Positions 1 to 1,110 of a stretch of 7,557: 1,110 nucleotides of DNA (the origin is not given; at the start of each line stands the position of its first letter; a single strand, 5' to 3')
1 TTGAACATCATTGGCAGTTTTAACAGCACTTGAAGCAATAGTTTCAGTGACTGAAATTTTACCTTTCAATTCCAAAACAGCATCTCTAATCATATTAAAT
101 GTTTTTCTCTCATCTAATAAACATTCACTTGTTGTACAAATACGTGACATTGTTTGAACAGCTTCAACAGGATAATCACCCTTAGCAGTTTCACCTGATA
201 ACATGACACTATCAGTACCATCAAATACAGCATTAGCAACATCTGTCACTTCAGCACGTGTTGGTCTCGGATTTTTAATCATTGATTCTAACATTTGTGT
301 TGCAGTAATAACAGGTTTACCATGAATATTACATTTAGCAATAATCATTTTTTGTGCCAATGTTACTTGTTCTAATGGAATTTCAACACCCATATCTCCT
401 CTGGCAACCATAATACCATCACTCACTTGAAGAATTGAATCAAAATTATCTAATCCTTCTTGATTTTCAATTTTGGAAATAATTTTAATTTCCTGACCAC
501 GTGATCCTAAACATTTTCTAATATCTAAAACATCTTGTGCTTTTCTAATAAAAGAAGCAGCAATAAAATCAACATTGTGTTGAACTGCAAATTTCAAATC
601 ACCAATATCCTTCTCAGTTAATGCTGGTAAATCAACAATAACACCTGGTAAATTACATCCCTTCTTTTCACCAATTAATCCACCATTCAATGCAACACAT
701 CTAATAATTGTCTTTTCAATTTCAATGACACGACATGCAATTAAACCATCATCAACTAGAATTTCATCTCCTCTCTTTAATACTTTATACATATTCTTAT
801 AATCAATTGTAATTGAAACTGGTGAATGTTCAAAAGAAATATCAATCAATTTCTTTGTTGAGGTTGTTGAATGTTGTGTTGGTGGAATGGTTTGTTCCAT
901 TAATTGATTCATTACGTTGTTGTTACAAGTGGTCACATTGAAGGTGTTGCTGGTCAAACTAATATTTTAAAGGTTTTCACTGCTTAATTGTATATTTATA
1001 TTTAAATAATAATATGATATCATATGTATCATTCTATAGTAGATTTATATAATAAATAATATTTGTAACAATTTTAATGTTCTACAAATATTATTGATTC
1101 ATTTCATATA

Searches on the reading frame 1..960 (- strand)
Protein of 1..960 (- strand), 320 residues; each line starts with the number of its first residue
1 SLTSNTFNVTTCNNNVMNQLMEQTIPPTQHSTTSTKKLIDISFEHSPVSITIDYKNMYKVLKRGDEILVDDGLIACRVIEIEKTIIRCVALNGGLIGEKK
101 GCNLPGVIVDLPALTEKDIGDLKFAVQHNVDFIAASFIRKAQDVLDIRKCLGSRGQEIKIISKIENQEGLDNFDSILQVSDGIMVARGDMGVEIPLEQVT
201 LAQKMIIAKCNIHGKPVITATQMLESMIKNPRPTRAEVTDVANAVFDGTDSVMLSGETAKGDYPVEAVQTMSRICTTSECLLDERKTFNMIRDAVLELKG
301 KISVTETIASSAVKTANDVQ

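Call 17: search_protein_families(library=pfam, proteins=[window:1-960:-], max_evalue=0.01)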
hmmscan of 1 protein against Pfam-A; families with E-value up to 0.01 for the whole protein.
window:1-960:- (320 aa): 2 families
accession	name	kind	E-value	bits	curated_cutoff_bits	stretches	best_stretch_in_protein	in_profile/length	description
PF00224.27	PK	-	1.5e-105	353.4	30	1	46-268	105-328/328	Pyruvate kinase, barrel domain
PF03328.21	HpcH_HpaI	-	0.0007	19.4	25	1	120-249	75-216/221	HpcH/HpaI aldolase/citrate lyase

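Call 18: search_solved_structures(query=window:1-960:-, max_evalue=1e-20, show_alignments=1)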
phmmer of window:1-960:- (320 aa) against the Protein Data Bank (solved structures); distinct sequences matched with E-value up to 1e-20: 101 (the best 60 are shown).
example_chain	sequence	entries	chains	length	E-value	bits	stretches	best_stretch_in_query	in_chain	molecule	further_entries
6du6_A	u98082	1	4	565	2.1e-91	309.5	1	47-294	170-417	Pyruvate kinase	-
2g50_A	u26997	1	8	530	1.5e-89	303.4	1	50-294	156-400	Pyruvate kinase isozymes M1/M2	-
3n25_A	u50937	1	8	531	1.5e-89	303.4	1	50-294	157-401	Pyruvate kinase isozymes M1/M2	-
1f3w_A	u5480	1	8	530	1.6e-89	303.3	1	50-292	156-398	PYRUVATE KINASE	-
8f5t_A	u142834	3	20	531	1.6e-89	303.3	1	50-292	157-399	Pyruvate kinase PKM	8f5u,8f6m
1f3x_A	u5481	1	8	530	1.6e-89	303.3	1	50-292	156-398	PYRUVATE KINASE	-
1a49_A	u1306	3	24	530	1.9e-89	303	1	50-291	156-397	PYRUVATE KINASE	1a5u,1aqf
7r6y_A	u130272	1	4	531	1.9e-89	303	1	50-291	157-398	Pyruvate kinase PKM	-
1pkn_A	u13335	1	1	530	2.3e-89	302.8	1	50-291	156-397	PYRUVATE KINASE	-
3srf_C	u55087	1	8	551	2.6e-89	302.6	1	50-291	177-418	Pyruvate kinase isozymes M1/M2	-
1pkm_A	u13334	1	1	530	4.2e-89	301.9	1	50-290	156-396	M1 PYRUVATE KINASE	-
4qg8_A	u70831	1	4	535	8e-89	301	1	50-292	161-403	Pyruvate kinase PKM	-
8hgf_A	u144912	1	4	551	1.6e-88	300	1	50-292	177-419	Pyruvate kinase PKM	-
3bjf_A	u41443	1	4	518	1.7e-88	299.9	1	50-292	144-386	Pyruvate kinase isozymes M1/M2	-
3bjt_A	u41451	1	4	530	1.8e-88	299.9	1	50-292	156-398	Pyruvate kinase isozymes M1/M2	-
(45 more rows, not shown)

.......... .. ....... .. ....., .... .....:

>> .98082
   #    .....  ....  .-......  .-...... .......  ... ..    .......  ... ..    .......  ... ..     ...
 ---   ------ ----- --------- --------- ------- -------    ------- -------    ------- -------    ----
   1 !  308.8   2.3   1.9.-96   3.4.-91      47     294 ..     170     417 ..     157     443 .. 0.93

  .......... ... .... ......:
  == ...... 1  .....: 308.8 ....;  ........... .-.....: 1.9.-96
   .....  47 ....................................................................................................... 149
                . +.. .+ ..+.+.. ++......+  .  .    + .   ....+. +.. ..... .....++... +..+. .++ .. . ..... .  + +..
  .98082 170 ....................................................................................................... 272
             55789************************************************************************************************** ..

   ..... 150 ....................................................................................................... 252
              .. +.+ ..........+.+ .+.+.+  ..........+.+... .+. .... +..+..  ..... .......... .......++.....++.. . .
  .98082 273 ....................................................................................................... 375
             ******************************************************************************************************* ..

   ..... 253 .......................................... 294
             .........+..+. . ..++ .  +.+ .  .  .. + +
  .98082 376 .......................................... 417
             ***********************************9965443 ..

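Call 29: find_homologous_proteins(query=window:1-900:-, max_evalue=1e-30)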
Query window:1-900:- (300 aa): 8000 proteins with E <= 1e-30 among 8000 candidates; the best 120 are listed.
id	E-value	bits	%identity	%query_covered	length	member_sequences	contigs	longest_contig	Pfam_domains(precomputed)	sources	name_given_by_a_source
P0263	4.8e-138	477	81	92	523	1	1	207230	PF00224.28,PF02887.22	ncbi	ncbi:hypothetical protein ABK040_012565 [Willaertia magna]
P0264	1.2e-119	417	65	73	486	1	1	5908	PF00224.28,PF02887.22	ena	-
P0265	1.5e-116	407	71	90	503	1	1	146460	PF00224.28,PF02887.22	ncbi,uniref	ncbi:pyruvate kinase [Acrasis kona]|uniref:Pyruvate kinase n=1 Tax=Acrasis kona TaxID=1008807 RepID=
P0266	2.0e-115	403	71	90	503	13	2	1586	PF00224.28,PF02887.22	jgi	-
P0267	9.5e-115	401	71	90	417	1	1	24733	PF00224.28,PF02887.22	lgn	-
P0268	1.4e-113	397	71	90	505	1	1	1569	PF00224.28,PF02887.22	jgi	jgi:pyruvate kinase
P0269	3.9e-111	389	67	90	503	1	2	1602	PF00224.28,PF02887.22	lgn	-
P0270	3.1e-110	386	66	90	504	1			PF00224.28,PF02887.22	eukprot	eukprot:gene6095-10102_t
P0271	4.2e-110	386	68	90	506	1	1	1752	PF00224.28,PF02887.22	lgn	-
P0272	6.7e-110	385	68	90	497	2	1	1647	PF00224.28,PF02887.22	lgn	-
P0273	1.1e-109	384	66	90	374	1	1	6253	PF00224.28,PF02887.22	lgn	-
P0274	4.4e-109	382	66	93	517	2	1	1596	PF00224.28,PF02887.22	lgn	-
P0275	9.5e-109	381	68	90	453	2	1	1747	PF00224.28,PF02887.22,PF03328.21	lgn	-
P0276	1.5e-108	380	68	90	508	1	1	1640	PF00224.28,PF02887.22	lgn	-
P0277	3.4e-108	379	66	90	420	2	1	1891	PF00224.28,PF02887.22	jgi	-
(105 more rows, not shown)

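Call 30: find_encoding_contigs(protein=P0263, flank=10000, max_places=3)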
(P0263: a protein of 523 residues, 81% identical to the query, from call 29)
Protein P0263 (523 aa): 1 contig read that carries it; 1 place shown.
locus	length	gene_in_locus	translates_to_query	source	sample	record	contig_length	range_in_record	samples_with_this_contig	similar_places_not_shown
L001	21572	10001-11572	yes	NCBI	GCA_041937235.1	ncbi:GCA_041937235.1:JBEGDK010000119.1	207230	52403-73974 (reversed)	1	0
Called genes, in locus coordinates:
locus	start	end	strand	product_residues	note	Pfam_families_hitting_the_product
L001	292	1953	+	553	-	PF02636:Methyltransf_28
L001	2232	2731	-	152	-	-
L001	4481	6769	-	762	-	PF24147:C2_SHIP1-2_2nd (faint), PF25404:PH_29, PF22669:Exo_endo_phos2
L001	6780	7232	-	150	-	-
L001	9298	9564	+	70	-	-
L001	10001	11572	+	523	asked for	PF00224:PK, PF02887:PK_C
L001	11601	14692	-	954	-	PF00225:Kinesin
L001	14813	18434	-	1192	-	PF00009:GTP_EFTU (weak), PF01926:MMR_HSR1 (faint), PF22298:Tsr1_G-like, PF08142:AARP2CN, PF04950:RIBIOP_C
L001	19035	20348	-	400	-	-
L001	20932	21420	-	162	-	-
